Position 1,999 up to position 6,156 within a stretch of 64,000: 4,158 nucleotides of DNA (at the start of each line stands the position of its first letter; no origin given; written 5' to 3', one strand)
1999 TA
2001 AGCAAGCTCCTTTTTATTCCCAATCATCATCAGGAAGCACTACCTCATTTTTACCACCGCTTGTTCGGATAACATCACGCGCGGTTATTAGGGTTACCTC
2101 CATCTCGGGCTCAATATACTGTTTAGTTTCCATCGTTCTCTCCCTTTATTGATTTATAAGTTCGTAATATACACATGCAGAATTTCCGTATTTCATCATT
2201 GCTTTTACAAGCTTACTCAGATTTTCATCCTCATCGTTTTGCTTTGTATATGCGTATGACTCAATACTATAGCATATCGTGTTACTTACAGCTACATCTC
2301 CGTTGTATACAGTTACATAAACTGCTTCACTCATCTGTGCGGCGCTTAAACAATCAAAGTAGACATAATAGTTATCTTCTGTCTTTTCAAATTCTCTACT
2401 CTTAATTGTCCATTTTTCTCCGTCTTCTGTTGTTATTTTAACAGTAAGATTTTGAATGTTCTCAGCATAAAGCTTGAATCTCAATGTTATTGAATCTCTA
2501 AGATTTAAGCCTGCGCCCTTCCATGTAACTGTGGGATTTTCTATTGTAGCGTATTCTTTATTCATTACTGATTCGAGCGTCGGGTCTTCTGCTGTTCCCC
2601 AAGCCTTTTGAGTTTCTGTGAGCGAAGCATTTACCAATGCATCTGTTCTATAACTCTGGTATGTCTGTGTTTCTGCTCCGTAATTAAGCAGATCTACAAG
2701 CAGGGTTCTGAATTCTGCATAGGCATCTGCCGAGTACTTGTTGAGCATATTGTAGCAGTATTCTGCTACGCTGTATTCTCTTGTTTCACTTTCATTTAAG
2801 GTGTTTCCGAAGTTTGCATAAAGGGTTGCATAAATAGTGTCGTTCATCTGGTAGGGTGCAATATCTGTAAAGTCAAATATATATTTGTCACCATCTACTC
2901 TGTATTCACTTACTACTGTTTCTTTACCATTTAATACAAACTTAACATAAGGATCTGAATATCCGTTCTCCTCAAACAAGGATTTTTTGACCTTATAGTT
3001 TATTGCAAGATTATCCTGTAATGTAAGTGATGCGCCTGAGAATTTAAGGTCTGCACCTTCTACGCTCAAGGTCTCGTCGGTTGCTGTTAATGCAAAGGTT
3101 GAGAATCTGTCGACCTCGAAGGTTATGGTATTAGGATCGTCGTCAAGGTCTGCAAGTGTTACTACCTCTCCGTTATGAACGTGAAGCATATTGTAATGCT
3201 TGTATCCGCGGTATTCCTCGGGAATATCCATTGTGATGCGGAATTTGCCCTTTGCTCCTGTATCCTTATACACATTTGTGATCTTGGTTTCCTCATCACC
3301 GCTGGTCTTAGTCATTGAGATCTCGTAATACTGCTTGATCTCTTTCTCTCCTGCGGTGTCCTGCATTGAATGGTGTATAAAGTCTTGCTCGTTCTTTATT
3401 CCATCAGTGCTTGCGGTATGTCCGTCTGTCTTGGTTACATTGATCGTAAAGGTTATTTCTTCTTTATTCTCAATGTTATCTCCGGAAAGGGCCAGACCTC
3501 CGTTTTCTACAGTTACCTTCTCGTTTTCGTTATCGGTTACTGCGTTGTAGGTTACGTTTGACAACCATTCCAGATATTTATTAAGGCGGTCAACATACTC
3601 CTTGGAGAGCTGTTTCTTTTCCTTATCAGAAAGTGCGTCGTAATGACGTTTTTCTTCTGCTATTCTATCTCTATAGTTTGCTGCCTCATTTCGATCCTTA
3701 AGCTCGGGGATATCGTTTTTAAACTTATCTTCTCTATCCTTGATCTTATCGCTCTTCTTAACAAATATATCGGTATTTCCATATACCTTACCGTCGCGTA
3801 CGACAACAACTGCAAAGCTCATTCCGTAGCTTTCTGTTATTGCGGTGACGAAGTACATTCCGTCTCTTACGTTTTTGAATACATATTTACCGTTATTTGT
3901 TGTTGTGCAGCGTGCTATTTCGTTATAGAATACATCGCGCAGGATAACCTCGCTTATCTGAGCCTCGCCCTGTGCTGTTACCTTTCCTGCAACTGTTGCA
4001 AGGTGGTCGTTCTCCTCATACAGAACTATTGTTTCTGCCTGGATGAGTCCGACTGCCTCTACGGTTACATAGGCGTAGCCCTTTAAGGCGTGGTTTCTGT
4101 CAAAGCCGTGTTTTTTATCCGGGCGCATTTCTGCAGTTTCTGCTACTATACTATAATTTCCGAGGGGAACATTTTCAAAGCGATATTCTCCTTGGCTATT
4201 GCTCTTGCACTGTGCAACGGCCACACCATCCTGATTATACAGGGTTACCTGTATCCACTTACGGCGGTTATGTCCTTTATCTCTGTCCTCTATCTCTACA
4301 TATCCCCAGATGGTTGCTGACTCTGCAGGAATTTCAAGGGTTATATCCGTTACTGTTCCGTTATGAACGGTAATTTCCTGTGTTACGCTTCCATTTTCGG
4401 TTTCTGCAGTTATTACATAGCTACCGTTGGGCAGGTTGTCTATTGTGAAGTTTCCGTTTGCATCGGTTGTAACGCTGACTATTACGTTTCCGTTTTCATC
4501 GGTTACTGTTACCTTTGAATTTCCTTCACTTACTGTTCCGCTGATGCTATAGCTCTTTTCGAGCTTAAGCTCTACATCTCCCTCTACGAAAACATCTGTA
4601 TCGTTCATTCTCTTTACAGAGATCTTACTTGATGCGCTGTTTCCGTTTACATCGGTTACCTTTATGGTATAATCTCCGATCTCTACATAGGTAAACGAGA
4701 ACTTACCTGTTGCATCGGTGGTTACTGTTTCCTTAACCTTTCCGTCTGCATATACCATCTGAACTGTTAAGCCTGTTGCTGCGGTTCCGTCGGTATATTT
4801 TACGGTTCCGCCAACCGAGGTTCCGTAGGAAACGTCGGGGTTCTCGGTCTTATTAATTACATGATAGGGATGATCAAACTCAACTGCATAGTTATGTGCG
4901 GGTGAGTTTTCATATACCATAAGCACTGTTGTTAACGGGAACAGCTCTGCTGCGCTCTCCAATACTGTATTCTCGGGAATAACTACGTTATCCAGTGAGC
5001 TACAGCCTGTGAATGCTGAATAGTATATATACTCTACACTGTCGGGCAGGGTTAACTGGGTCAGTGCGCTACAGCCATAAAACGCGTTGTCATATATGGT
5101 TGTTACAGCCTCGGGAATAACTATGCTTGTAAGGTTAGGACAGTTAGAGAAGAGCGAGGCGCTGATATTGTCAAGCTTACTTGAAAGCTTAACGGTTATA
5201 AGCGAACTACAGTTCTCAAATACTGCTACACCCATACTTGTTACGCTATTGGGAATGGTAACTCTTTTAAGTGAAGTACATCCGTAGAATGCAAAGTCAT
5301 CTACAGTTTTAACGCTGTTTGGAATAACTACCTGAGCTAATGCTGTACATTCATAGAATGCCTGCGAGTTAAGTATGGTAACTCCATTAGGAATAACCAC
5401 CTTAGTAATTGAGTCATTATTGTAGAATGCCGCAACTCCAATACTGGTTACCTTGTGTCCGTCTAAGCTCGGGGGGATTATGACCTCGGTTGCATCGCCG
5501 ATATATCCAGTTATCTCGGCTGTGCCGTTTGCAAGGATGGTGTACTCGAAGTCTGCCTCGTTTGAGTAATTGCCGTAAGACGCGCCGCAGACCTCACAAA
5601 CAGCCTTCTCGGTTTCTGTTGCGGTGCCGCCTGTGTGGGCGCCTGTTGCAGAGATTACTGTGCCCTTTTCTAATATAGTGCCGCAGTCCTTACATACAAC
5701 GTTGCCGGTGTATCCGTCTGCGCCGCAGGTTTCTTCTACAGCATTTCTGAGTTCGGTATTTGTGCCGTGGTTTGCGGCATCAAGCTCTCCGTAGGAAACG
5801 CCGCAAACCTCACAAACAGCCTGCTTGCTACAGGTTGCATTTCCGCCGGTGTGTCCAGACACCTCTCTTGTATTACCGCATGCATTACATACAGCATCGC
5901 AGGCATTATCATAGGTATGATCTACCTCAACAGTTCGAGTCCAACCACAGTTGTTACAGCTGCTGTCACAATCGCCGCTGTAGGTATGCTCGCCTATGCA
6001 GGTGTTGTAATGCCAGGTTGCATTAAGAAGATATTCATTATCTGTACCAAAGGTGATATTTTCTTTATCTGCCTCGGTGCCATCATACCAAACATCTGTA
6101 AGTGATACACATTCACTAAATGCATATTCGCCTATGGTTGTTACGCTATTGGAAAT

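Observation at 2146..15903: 13.8-kb gene for a 4,585-aa secreted mosaic protein built from a duplicated super-module, with no recognisable anchor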

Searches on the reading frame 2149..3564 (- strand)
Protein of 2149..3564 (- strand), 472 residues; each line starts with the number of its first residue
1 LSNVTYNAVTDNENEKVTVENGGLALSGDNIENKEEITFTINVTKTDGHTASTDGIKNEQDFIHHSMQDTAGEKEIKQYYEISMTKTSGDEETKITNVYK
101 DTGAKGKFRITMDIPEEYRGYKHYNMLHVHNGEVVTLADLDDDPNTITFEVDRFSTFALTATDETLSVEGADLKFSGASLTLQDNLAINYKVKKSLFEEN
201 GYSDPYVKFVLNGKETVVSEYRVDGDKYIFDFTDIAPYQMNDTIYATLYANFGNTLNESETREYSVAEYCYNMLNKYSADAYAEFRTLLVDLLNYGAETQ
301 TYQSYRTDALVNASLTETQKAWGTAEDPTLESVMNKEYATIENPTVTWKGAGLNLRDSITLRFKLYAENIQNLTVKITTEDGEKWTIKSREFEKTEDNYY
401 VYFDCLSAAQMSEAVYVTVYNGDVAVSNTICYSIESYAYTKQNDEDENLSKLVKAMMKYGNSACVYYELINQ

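Call 18: find_homologous_proteins(query=window:2149-3564:-, max_evalue=0.001)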
Query seq(472 aa) (472 aa): 277 proteins with E <= 0.001 among 6071 candidates; the best 120 are listed.
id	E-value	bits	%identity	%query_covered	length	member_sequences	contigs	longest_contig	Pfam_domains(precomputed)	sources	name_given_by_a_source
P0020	1.3e-114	402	64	63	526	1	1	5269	-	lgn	-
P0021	1.7e-114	402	65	62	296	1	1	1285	-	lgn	-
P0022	1.1e-113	399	64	63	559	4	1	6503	PF16738.11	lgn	-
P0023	1.1e-110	389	63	65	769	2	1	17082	-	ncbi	-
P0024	7.7e-110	386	63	62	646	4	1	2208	PF09479.17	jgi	jgi:hypothetical protein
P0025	1.1e-109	386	59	66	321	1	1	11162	-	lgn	-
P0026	2.8e-109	384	53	75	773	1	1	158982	PF07581.18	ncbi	-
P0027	1.4e-108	382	62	62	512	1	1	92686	PF00963.25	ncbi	-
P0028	2.5e-108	381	59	62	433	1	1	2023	-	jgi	-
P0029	5.4e-108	380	64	62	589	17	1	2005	-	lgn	-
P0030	6.3e-108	380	61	63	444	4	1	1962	-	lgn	-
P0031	1.1e-107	379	60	63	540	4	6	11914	PF13306.13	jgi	-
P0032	1.8e-107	378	63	62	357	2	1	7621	-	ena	-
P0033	1.2e-106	376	60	64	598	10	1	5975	-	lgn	-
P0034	1.9e-106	375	61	63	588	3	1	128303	-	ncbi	-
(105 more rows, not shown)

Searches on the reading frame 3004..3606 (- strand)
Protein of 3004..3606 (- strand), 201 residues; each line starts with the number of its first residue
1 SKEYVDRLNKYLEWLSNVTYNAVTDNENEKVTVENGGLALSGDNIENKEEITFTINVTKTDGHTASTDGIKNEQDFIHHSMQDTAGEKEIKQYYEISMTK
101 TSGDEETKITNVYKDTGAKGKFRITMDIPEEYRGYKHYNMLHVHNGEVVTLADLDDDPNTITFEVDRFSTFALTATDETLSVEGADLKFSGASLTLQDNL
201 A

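Call 13: search_protein_families(library=pfam, proteins=[window:3004-3606:-], max_evalue=10)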
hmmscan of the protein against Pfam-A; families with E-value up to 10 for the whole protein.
seq(201 aa): 2 families
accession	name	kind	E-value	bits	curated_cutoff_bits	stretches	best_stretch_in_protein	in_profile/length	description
PF13027.11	DUF3888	-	0.11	13.4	22.2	1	87-140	14-66/87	Protein of unknown function (DUF3888)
PF07550.17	Shr-like_HID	-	0.19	12.7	22.3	1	13-58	23-70/82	Heme-binding protein Shr-like, Hb-interacting domain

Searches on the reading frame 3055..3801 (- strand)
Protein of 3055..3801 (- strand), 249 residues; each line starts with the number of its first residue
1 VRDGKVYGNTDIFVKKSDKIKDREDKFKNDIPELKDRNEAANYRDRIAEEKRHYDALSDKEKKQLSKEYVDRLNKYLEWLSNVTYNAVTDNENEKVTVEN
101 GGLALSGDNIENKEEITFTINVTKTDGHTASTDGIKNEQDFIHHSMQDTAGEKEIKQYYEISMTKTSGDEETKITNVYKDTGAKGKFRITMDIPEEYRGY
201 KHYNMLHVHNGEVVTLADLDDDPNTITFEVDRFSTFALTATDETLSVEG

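Call 64: search_solved_structures(query=window:3055-3801:-, max_evalue=1)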
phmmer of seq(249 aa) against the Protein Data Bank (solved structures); distinct sequences matched with E-value up to 1: 0.

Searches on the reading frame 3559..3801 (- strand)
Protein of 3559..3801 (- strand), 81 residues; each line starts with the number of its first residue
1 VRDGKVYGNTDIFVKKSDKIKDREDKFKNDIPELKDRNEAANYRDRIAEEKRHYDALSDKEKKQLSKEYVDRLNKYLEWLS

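Call 13: search_protein_families(library=pfam, proteins=[window:3559-3801:-], max_evalue=10)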
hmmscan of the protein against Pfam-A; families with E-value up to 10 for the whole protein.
seq(81 aa): 6 families
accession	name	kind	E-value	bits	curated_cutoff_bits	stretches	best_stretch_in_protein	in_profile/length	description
PF17944.6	Arg_decarbox_C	-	0.0091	16.9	23.3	1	42-76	18-48/51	Arginine decarboxylase C-terminal helical extension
PF05010.19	TACC_C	-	0.019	15.1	29.9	1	14-67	95-146/201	Transforming acidic coiled-coil-containing protein (TACC), C-terminal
PF11163.13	DUF2947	-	0.033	14.5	25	1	7-75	7-72/152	Protein of unknown function (DUF2947)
PF20710.2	DUF6824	-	0.036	15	27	1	41-75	17-51/84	Domain of unknown function (DUF6824)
PF22930.1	PDXDC1-like_cen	-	0.33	11.5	25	1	33-77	12-55/117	PDXDC1-like central domain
PF11712.13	Vma12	-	0.8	10.1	25.5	1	10-69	6-67/137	Endoplasmic reticulum-based factor for assembly of V-ATPase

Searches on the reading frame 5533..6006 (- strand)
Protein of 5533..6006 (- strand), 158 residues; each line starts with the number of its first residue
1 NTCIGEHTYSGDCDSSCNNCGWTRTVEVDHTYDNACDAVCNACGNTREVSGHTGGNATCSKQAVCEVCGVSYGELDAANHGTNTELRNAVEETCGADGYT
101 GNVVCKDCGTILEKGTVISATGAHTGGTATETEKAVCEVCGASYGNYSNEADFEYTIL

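Call 13: search_protein_families(library=pfam, proteins=[window:5533-6006:-], max_evalue=10)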
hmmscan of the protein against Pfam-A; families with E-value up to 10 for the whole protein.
seq(158 aa): 10 families
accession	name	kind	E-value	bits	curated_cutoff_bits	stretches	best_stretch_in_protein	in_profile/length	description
PF12773.13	DZR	-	0.013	16.1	27.3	1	93-143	3-33/45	Double zinc ribbon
PF07535.18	zf-DBF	-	0.019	15.5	24.8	1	61-76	2-17/45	DBF zinc finger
PF08271.17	Zn_Ribbon_TF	-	0.025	14.6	29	1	100-114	17-31/43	TFIIB zinc-binding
PF00320.33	GATA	-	1.7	8.7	26.8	0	100-111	17-29/36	GATA zinc finger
PF03194.20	LUC7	-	3.3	7.8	33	1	123-144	176-197/246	LUC7 N_terminus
PF09723.15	Zn_ribbon_8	-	5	7.7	34.4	1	17-45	8-34/41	Zinc ribbon domain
PF18073.7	Zn_ribbon_LapB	-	5.6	7.2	25.7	1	17-23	3-9/28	Rubredoxin metal binding domain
PF08792.16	A2L_zn_ribbon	-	6.4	7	22.9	1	104-111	23-30/33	A2L zinc ribbon domain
PF13717.11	Zn_ribbon_4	-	6.5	7.2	30.3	1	16-46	4-34/36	zinc-ribbon domain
PF21349.2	RUBY_RBDX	-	7.4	6.6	26.5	0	64-71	2-9/30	Rubrerythrin, rubredoxin-like domain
